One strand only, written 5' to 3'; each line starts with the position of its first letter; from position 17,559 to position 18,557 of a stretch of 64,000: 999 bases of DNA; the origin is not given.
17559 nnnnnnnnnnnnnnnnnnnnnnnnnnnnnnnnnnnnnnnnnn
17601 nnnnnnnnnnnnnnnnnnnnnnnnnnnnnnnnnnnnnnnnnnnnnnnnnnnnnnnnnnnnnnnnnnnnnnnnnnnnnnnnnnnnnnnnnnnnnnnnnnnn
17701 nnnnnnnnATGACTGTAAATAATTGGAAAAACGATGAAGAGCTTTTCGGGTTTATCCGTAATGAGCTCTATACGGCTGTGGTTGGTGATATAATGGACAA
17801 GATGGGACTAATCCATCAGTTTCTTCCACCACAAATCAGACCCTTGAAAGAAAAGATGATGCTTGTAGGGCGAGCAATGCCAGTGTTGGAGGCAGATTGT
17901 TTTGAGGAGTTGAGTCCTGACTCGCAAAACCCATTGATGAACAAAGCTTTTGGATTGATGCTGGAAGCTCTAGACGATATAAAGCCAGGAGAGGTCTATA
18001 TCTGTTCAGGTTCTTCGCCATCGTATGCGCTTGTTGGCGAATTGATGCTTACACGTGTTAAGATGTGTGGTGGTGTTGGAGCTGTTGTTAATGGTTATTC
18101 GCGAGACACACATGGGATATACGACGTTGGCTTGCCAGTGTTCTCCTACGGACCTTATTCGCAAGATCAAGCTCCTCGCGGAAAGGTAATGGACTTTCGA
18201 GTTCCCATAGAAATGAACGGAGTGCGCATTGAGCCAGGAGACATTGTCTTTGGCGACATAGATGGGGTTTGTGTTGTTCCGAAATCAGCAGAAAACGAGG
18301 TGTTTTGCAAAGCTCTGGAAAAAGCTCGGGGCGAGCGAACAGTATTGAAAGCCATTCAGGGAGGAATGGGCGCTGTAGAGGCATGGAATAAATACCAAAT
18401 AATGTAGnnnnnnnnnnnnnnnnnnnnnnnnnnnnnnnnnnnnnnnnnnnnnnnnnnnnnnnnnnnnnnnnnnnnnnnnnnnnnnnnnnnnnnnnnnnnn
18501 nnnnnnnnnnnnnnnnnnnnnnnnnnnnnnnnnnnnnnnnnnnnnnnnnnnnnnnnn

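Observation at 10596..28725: PUL-like locus coupling two GH2 enzymes and SusC/D to a kinase-less oxidative (non-phosphorylative) sugar pathway and a RhaT-type symporter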

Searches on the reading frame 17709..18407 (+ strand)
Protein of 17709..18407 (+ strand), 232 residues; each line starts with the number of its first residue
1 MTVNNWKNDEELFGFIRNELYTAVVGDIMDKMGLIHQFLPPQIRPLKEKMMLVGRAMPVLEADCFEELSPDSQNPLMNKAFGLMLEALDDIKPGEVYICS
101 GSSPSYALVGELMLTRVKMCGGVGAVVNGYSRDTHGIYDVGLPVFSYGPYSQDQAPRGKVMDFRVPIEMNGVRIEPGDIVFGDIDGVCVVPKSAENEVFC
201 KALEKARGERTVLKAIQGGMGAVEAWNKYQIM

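Call 3: search_protein_families(library=pfam, proteins=[window:17709-18407:+])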
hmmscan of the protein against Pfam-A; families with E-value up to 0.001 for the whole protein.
window:17709-18407:+ (232 aa): 1 family
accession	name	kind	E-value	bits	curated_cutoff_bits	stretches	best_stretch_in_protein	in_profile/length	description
PF03737.21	RraA-like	-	9.5e-31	107.5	24.5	1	22-189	1-152/152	Aldolase/RraA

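Call 4: search_protein_families(library=ncbifam, proteins=[window:17709-18407:+])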
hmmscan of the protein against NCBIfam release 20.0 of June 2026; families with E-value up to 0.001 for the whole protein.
window:17709-18407:+ (232 aa): 9 families
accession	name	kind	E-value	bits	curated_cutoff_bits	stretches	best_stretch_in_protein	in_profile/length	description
NF006093.0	PRK08245.1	subfamily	6.6e-26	91.2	208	1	19-221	16-216/240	hypothetical protein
NF004850.0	PRK06201.1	subfamily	2.4e-25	89.4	231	1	19-220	25-207/222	hypothetical protein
NF006731.0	PRK09262.1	equivalog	1e-17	64.4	179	1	22-219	29-207/229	4-carboxy-4-hydroxy-2-oxoadipate aldolase/oxaloacetate decarboxylase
NF005442.0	PRK07028.1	equivalog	1.3e-17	63.5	593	1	84-220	280-415/430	bifunctional hexulose-6-phosphate synthase/ribonuclease regulator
NF009399.0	PRK12764.1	equivalog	1.3e-16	60.8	444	1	84-220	337-474/501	fumarylacetoacetate hydrolase family protein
TIGR02798.1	ligK_PcmE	equivalog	5.4e-15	55.6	304.5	1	41-209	38-191/222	4-carboxy-4-hydroxy-2-oxoadipate aldolase/oxaloacetate decarboxylase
TIGR01935.1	NOT-MenG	subfamily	1.1e-09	38.2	123.8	1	84-189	44-149/150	RraA family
NF006875.0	PRK09372.1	equivalog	3.5e-09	36.6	136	1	83-195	47-159/161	ribonuclease E activity regulator RraA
NF009134.0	PRK12487.1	equivalog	1.2e-08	34.9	196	1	90-191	54-155/161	putative 4-hydroxy-4-methyl-2-oxoglutarate aldolase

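Call 6: search_solved_structures(query=window:17709-18407:+, max_evalue=0.001)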
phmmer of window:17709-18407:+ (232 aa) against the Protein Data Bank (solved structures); distinct sequences matched with E-value up to 0.001: 9.
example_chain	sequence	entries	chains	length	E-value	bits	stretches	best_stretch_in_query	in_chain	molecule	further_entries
5ir2_A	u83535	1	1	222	4.3e-19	72.3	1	9-210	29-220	Cellulase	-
3k4i_A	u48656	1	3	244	4.2e-15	59.2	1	85-225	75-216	uncharacterized protein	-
5x15_A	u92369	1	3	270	3.2e-13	53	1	85-210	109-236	Putative transferase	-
3noj_A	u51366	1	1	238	6.1e-11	45.6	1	86-210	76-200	4-carboxy-4-hydroxy-2-oxoadipate aldolase/oxaloacetate decarboxylase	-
2pcn_A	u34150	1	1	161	1.7e-08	37.6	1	83-192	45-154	S-adenosylmethionine:2-demethylmenaquinone methyltransferase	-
1j3l_A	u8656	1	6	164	1.1e-07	34.9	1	83-193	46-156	Demethylmenaquinone Methyltransferase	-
3c8o_A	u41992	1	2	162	1.8e-07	34.2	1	83-193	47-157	Regulator of ribonuclease activity A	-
1nxj_A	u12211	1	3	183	6.9e-07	32.3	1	85-190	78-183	Probable S-adenosylmethionine:2-demethylmenaquinone methyltransferase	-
2c5q_A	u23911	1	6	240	6.2e-05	25.9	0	106-227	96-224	RRAA-LIKE PROTEIN YER010C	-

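Call 12: find_homologous_proteins(query=window:17709-18407:+)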
Query window:17709-18407:+ (232 aa): 7997 proteins with E <= 0.001 among 8000 candidates; the best 120 are listed.
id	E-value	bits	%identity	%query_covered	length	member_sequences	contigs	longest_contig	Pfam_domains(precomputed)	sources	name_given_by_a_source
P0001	4.6e-154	529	100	100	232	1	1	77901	PF03737.22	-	-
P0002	4.0e-135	467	90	100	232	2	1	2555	PF03737.22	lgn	-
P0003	3.1e-133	461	88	100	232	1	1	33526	PF03737.22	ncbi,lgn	-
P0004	8.5e-133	459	88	100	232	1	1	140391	PF03737.22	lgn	-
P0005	1.9e-132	458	87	100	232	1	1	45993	PF03737.22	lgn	-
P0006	2.6e-132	458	87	100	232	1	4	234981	PF03737.22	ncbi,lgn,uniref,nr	ncbi:RraA family protein [Sunxiuqinia elliptica]|uniref:Putative 4-hydroxy-4-methyl-2-oxoglutarate a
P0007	6.0e-132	456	87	100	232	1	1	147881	PF03737.22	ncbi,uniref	ncbi:RraA family protein [Sunxiuqinia rutila]|uniref:RraA family protein n=1 Tax=Sunxiuqinia rutila 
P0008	6.9e-132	456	87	100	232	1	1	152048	PF03737.22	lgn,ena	-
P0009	6.9e-132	456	87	100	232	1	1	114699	PF03737.22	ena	-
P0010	9.4e-132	456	86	100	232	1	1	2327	PF03737.22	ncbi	-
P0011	1.0e-131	456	86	100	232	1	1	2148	PF03737.22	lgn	-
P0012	2.7e-131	454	87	100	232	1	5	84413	PF03737.22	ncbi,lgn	-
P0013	6.0e-131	453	86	100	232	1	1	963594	PF03737.22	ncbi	ncbi:RraA family protein [Sunxiuqinia elliptica]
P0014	1.2e-130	452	86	100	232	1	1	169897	PF03737.22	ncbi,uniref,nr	ncbi:RraA family protein [uncultured Sunxiuqinia sp.]|uniref:RraA family protein n=1 Tax=uncultured 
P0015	1.3e-130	452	86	100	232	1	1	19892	PF03737.22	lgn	-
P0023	3.5e-127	441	84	100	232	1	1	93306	PF03737.22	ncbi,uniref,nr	ncbi:RraA family protein [Maribellus luteus]|uniref:Putative 4-hydroxy-4-methyl-2-oxoglutarate aldol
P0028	1.2e-125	436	84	98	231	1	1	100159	PF03737.22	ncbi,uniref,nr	ncbi:RraA family protein [Marinilabilia rubra]|uniref:Putative 4-hydroxy-4-methyl-2-oxoglutarate ald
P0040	4.1e-124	431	84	98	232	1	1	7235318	PF03737.22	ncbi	-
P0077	1.1e-118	413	77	100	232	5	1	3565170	PF03737.22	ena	-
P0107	6.4e-110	384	72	100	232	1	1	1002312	PF03737.22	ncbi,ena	-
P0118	1.9e-109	383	75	98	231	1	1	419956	PF03737.22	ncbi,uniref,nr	ncbi:RraA family protein [Tamlana sp. 2201CG12-4]|uniref:RraA family protein n=1 Tax=Tamlana sp. 220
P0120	3.0e-109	382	73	100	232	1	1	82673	PF03737.22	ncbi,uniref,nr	ncbi:demethylmenaquinone methyltransferase [Algibacter lectus]|uniref:Putative 4-hydroxy-4-methyl-2-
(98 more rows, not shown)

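Call 16: find_related_loci(query=window:17709-18407:+, collection=genome_contigs, flank=10000)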
Query window:17709-18407:+ (232 aa) in genome_contigs; peptide patterns used: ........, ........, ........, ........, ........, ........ (x = any residue, [..] = any of these).
71 stretches matched a pattern; 6 encode a relative of the query (tblastn E <= 1e-3); 6 distinct loci.
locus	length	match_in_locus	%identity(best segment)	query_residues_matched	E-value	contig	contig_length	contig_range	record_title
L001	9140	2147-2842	81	1-232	2e-129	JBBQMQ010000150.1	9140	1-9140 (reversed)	MAG: Bacteroidales bacterium isolate Co_metawrap_407 Cmw_407_k141_4151808_length_9140_cov_10.0000, whole genome shotgun 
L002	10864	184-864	83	6-232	2e-129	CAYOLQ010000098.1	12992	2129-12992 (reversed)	MAG TPA_asm: uncultured Chitinophaga sp. isolate SRP272421_co2_74 genome assembly, contig: NODE_16404_length_12992_cov_6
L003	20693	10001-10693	68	2-232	6e-108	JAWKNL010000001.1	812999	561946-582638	MAG: Bacteroidia bacterium isolate ABC2.128 ABC2.128.fa-1, whole genome shotgun sequence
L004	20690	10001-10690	66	2-232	5e-100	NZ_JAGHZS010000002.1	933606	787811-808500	MAG: Chitinophaga sp. isolate BIN2 scaffold2_cov0, whole genome shotgun sequence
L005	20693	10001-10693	65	1-232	1e-98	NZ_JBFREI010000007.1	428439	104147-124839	Chitinophaga sp. RAB17 SCAFFOLD_6, whole genome shotgun sequence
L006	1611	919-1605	64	3-232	5e-102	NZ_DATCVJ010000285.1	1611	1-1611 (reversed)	MAG: Chitinophaga sp. isolate SMAG_U7382 k141_207140, whole genome shotgun sequence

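Call 17: find_encoding_contigs(protein=P0118, flank=10000, max_places=2)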
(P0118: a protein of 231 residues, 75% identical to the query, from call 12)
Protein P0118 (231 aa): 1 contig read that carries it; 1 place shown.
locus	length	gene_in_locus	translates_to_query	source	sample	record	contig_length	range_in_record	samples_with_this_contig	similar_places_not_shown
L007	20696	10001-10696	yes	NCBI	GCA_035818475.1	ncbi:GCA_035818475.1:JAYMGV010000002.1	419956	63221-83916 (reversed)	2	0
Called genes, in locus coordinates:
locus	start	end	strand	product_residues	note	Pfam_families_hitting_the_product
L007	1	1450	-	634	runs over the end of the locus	PF13360:PQQ_2 (faint)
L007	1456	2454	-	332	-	PF03150:CCP_MauG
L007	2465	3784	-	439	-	PF07690:MFS_1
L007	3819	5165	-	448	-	PF07586:HXXSHH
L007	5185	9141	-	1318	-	PF09990:DUF2231, PF07635:PSCyt1, PF13442:Cytochrome_CBB3 (weak), PF07626:PSD3, PF07637:PSD5, PF07631:PSD4, PF07627:PSCyt3, PF07624:PSD2, +1 more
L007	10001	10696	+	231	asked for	PF03737:RraA-like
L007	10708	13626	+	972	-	PF02837:Glyco_hydro_2_N, PF16353:LacZ_4 (faint), PF22666:Glyco_hydro_2_N2, PF00703:Glyco_hydro_2, PF02836:Glyco_hydro_2_C, PF02929:Bgal_small_N (weak)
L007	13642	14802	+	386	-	PF02746:MR_MLE_N, PF13378:MR_MLE_C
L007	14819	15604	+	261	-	PF00106:adh_short, PF08659:KR, PF13561:adh_short_C2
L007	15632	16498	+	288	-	PF08450:SGL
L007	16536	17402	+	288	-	PF07883:Cupin_2 (weak), PF00165:HTH_AraC (weak), PF12833:HTH_18, PF00165:HTH_AraC (weak)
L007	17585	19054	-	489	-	PF03629:SASA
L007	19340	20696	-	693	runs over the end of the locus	PF01120:Alpha_L_fucos, PF14871:GHL6 (weak), PF22633:F5_F8_type_C_2 (faint), PF13290:CHB_HEX_C_1 (weak), PF13287:Fn3_assoc, PF00754:F5_F8_type_C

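Call 18: find_encoding_contigs(protein=P0023, flank=10000, max_places=2)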
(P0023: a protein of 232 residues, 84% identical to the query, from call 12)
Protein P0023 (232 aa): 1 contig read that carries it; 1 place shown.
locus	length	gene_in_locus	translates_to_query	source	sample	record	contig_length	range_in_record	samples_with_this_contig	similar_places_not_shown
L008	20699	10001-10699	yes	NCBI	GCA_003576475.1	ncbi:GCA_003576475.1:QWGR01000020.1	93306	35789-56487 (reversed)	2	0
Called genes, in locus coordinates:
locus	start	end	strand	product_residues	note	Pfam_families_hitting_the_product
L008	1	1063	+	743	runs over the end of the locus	PF01120:Alpha_L_fucos, PF13287:Fn3_assoc, PF13290:CHB_HEX_C_1, PF00754:F5_F8_type_C, PF22633:F5_F8_type_C_2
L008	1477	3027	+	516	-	PF00474:SSF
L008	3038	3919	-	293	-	PF02311:AraC_binding (weak), PF07883:Cupin_2 (weak), PF12833:HTH_18, PF00165:HTH_AraC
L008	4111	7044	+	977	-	PF02837:Glyco_hydro_2_N, PF00703:Glyco_hydro_2, PF02836:Glyco_hydro_2_C, PF02929:Bgal_small_N (weak)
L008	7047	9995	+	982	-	PF02837:Glyco_hydro_2_N, PF22666:Glyco_hydro_2_N2, PF00703:Glyco_hydro_2, PF02836:Glyco_hydro_2_C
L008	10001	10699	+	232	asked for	PF03737:RraA-like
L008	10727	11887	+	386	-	PF02746:MR_MLE_N, PF13378:MR_MLE_C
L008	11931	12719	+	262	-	PF00106:adh_short, PF08659:KR, PF13561:adh_short_C2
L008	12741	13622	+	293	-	PF08450:SGL, PF01731:Arylesterase (faint)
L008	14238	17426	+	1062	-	PF13620:CarboxypepD_reg, PF13715:CarbopepD_reg_2, PF07715:Plug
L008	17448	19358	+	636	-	PF14322:SusD-like_3, PF07980:SusD_RagB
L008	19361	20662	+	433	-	PF16323:DUF4959, PF17166:DUF5126, PF16391:DUF5000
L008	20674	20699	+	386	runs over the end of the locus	PF16389:DUF4998, PF00754:F5_F8_type_C, PF22633:F5_F8_type_C_2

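Call 33: find_encoding_contigs(protein=P0120, flank=10000, max_places=1)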
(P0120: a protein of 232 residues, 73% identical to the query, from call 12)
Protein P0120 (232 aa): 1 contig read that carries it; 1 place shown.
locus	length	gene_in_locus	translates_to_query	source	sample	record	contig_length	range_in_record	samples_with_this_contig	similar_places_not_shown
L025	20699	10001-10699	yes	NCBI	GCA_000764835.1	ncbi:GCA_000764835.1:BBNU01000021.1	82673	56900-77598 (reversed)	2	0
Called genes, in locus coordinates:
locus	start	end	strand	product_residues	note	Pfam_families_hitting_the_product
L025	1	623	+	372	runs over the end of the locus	PF01120:Alpha_L_fucos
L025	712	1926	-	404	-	PF00884:Sulfatase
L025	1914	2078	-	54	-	-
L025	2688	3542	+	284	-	PF07494:Reg_prop (faint)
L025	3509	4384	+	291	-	PF08450:SGL (faint), PF23748:Beta-prop_LRRK2 (faint), PF07494:Reg_prop (faint)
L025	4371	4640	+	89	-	PF07494:Reg_prop (weak)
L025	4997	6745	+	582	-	PF00512:HisKA, PF02518:HATPase_c, PF00072:Response_reg, PF12833:HTH_18, PF00165:HTH_AraC (weak)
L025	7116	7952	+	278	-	PF07470:Glyco_hydro_88 (weak)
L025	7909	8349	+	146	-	-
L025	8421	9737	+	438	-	PF00474:SSF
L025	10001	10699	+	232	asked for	PF03737:RraA-like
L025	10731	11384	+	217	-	PF02746:MR_MLE_N, PF13378:MR_MLE_C (weak)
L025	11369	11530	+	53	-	-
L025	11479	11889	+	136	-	PF13378:MR_MLE_C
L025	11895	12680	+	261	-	PF00106:adh_short, PF08659:KR, PF13561:adh_short_C2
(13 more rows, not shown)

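Call 34: find_encoding_contigs(protein=P0028, flank=10000, max_places=1)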
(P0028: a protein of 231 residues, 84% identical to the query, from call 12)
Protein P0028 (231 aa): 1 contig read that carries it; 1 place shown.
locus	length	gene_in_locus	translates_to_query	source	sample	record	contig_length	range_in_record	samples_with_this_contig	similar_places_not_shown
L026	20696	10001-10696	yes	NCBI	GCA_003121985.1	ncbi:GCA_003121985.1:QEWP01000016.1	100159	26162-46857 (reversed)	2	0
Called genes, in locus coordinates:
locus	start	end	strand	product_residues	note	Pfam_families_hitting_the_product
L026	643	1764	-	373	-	PF00753:Lactamase_B (weak), PF13483:Lactamase_B_3, PF12706:Lactamase_B_2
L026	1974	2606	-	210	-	PF19781:DUF6266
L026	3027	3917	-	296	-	PF02311:AraC_binding (weak), PF07883:Cupin_2 (weak), PF12833:HTH_18, PF00165:HTH_AraC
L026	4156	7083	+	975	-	PF02837:Glyco_hydro_2_N, PF22666:Glyco_hydro_2_N2 (faint), PF00703:Glyco_hydro_2, PF02836:Glyco_hydro_2_C, PF02929:Bgal_small_N (weak)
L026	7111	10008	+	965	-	PF02837:Glyco_hydro_2_N, PF22666:Glyco_hydro_2_N2, PF00703:Glyco_hydro_2, PF16353:LacZ_4 (faint), PF02836:Glyco_hydro_2_C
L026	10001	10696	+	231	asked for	PF03737:RraA-like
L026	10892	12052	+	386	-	PF02746:MR_MLE_N, PF13378:MR_MLE_C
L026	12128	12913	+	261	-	PF00106:adh_short, PF08659:KR, PF13561:adh_short_C2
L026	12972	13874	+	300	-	PF22807:TrAA12 (faint), PF08450:SGL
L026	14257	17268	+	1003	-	PF13620:CarboxypepD_reg, PF13715:CarbopepD_reg_2, PF07715:Plug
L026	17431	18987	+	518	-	PF14322:SusD-like_3, PF07980:SusD_RagB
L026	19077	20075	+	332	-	PF06379:RhaT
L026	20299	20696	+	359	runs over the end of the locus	-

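Call 59: search_solved_structures(query=P0001, max_evalue=1e-9, show_alignments=4)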
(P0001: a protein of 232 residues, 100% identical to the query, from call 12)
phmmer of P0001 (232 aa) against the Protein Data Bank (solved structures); distinct sequences matched with E-value up to 1e-9: 4.
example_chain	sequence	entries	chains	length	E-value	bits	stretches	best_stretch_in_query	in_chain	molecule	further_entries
5ir2_A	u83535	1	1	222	4.3e-19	72.3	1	9-210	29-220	Cellulase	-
3k4i_A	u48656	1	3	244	4.2e-15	59.2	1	85-225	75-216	uncharacterized protein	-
5x15_A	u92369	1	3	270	3.2e-13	53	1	85-210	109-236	Putative transferase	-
3noj_A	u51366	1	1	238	6.1e-11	45.6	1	86-210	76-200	4-carboxy-4-hydroxy-2-oxoadipate aldolase/oxaloacetate decarboxylase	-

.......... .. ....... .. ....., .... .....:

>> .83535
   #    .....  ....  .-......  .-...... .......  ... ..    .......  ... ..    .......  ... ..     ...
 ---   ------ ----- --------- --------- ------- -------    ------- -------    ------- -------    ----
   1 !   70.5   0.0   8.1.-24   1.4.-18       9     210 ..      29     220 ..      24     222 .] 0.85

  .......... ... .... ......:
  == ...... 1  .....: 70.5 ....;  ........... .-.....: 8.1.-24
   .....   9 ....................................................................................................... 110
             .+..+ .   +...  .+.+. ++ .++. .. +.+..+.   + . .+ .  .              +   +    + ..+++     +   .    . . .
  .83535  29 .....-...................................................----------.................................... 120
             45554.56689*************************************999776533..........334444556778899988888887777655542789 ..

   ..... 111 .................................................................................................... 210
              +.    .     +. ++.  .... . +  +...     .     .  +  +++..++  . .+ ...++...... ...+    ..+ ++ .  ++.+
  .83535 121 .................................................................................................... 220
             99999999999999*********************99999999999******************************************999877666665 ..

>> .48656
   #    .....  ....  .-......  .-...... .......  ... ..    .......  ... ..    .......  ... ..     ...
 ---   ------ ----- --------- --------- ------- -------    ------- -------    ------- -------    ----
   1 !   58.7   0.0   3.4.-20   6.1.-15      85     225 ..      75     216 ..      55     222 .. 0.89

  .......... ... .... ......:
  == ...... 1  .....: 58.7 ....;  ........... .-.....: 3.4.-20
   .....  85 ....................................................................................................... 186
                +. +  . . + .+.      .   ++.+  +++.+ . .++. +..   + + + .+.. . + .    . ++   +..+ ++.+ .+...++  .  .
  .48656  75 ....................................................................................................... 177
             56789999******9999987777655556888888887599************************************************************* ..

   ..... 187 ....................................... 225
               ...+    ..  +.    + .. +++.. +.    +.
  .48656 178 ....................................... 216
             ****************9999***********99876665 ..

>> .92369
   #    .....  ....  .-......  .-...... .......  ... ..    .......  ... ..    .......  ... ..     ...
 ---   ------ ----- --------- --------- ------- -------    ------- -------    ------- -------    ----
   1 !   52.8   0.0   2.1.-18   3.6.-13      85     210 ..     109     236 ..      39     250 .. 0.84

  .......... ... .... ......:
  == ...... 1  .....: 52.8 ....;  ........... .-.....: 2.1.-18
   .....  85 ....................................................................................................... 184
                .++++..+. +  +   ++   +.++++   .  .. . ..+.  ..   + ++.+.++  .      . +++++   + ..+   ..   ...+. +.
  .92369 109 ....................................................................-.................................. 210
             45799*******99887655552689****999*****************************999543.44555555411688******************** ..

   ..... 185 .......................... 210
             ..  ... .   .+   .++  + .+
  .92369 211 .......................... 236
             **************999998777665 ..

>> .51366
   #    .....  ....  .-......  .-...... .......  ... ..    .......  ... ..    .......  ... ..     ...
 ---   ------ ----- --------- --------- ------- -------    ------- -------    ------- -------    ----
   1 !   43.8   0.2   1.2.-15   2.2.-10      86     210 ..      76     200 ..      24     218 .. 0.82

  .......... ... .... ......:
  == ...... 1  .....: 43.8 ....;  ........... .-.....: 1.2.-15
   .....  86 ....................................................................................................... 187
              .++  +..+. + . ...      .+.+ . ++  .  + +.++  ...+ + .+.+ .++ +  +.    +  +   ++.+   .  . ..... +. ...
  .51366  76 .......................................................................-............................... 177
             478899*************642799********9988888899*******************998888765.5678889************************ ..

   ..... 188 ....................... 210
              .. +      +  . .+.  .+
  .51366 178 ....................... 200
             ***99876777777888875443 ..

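Call 70: find_encoding_contigs(protein=P0040, flank=10000, max_places=1)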
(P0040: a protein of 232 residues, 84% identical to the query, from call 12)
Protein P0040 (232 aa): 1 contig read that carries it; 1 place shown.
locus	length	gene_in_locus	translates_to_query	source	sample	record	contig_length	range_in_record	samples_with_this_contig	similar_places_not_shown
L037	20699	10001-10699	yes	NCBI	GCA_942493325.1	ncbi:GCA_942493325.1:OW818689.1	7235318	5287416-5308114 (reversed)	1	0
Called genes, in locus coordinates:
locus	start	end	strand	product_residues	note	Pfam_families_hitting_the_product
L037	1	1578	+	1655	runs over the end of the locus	PF18911:PKD_4 (faint), PF16656:Pur_ac_phosph_N (faint), PF00801:PKD (weak), PF14870:PSII_BNR, PF00041:fn3 (faint), PF16655:PhoD_N (faint), PF18962:Por_Secre_tail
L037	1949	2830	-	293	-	PF02311:AraC_binding (weak), PF07883:Cupin_2 (weak), PF12833:HTH_18, PF00165:HTH_AraC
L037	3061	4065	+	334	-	PF06379:RhaT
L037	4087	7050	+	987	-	PF02837:Glyco_hydro_2_N, PF22666:Glyco_hydro_2_N2, PF00703:Glyco_hydro_2, PF02836:Glyco_hydro_2_C, PF02929:Bgal_small_N (weak)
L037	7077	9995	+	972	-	PF02837:Glyco_hydro_2_N, PF22666:Glyco_hydro_2_N2 (weak), PF00703:Glyco_hydro_2, PF02836:Glyco_hydro_2_C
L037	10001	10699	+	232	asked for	PF03737:RraA-like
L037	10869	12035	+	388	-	PF02746:MR_MLE_N, PF13378:MR_MLE_C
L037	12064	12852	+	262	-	PF00106:adh_short, PF23441:SDR (weak), PF08659:KR, PF13561:adh_short_C2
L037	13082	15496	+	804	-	-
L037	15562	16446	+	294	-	PF08450:SGL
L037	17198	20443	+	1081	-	PF13620:CarboxypepD_reg, PF13715:CarbopepD_reg_2, PF07715:Plug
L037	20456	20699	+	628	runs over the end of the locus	PF14322:SusD-like_3, PF07980:SusD_RagB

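Call 71: find_encoding_contigs(protein=P0107, flank=10000, max_places=1)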
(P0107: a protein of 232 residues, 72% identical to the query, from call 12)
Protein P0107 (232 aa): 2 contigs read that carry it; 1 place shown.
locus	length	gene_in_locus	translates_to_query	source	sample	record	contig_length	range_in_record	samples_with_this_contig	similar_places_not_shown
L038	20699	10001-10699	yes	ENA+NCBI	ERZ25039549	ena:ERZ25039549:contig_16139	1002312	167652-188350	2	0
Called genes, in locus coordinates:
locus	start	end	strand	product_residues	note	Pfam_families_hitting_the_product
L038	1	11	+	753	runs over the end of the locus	PF21231:GH141_M, PF13229:Beta_helix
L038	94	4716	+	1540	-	PF08532:Glyco_hydro_42M (weak)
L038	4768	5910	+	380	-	PF13088:BNR_2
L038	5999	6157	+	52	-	PF01120:Alpha_L_fucos (weak)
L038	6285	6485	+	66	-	-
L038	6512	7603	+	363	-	PF00294:PfkB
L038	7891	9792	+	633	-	PF22842:Pel9A-like_beta_helix (weak), PF21258:Glyco_hydro_120_ins, PF13229:Beta_helix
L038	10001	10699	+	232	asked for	PF03737:RraA-like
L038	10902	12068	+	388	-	PF02746:MR_MLE_N, PF13378:MR_MLE_C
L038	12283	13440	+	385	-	PF01208:URO-D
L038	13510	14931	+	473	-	PF00884:Sulfatase, PF16347:SGSH_C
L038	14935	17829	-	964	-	PF00580:UvrD-helicase (faint), PF02562:PhoH (faint), PF13245:AAA_19 (faint), PF12796:Ank_2 (weak), PF13637:Ank_4 (faint), PF00023:Ank (weak), PF13857:Ank_5 (weak)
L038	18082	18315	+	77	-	-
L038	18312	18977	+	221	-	PF08843:AbiEii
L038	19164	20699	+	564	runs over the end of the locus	PF13088:BNR_2, PF13385:Laminin_G_3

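Call 72: find_encoding_contigs(protein=P0077, flank=10000, max_places=1)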
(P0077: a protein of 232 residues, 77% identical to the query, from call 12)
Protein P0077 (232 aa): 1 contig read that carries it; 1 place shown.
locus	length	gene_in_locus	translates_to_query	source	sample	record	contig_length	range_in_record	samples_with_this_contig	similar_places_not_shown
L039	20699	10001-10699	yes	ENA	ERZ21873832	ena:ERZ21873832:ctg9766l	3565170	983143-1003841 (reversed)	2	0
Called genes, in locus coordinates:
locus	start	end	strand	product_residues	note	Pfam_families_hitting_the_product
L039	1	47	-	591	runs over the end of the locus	PF14322:SusD-like_3, PF07980:SusD_RagB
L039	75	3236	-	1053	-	PF13620:CarboxypepD_reg (weak), PF13715:CarbopepD_reg_2, PF07715:Plug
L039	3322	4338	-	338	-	PF00356:LacI, PF00532:Peripla_BP_1, PF13407:Peripla_BP_4, PF13377:Peripla_BP_3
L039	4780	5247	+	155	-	PF04290:DctQ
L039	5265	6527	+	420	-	PF06808:DctM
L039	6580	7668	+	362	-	PF01208:URO-D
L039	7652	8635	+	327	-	PF03480:DctP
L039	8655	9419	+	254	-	PF03328:HpcH_HpaI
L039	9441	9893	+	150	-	PF04074:DUF386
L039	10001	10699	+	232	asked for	PF03737:RraA-like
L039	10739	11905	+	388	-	PF02746:MR_MLE_N, PF13378:MR_MLE_C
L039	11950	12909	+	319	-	PF00389:2-Hacid_dh, PF02826:2-Hacid_dh_C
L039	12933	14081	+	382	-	PF02746:MR_MLE_N, PF13378:MR_MLE_C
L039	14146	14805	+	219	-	PF01081:Aldolase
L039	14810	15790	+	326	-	PF00389:2-Hacid_dh, PF02826:2-Hacid_dh_C, PF03446:NAD_binding_2 (weak)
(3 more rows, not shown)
